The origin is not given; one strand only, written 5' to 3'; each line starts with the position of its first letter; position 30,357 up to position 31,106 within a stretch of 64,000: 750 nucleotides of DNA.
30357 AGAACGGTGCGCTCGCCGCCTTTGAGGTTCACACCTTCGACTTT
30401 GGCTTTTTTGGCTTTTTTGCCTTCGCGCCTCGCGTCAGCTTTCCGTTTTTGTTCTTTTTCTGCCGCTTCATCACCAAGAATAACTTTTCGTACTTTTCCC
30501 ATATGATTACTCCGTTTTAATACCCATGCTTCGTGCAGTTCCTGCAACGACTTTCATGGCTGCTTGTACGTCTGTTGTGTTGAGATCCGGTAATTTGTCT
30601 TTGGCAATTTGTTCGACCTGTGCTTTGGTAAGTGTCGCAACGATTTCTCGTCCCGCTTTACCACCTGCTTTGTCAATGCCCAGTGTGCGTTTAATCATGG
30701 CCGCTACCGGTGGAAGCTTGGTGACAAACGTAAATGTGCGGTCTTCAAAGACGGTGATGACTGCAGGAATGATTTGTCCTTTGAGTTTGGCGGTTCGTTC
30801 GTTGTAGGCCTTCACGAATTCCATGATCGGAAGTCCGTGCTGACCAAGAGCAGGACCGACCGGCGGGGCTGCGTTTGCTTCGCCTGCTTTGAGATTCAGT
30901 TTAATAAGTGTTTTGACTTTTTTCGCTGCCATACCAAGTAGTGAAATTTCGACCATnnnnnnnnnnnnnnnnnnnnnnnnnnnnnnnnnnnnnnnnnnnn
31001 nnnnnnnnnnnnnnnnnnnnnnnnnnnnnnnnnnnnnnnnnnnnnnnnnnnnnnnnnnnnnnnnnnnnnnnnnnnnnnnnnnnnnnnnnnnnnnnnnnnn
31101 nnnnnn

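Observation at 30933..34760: A 3.8-kb island of unknown genes splits the universally conserved nusG–rplK junction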

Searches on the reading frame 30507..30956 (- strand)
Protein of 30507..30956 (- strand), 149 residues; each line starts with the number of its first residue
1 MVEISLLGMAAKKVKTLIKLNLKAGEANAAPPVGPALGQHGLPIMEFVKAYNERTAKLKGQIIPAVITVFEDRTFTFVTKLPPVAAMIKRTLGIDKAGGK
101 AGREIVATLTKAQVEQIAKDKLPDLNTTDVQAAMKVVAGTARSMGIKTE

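Call 3: search_protein_families(library=pfam, proteins=[window:30507-30956:-], max_evalue=1)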
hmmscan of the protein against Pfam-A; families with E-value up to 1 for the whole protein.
window:30507-30956:- (149 aa): 2 families
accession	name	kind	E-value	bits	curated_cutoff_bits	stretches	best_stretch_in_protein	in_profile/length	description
PF03946.19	Ribosomal_L11_N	-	1.5e-25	89.2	32.9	1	18-75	1-58/58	Ribosomal protein L11, N-terminal domain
PF00298.24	Ribosomal_L11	-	2.4e-22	79.6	21.4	1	80-147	1-68/69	Ribosomal protein L11, RNA binding domain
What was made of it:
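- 30507..30932 (-): rplK (L11). Pfam L11 N- and C-terminal domains (call 3).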
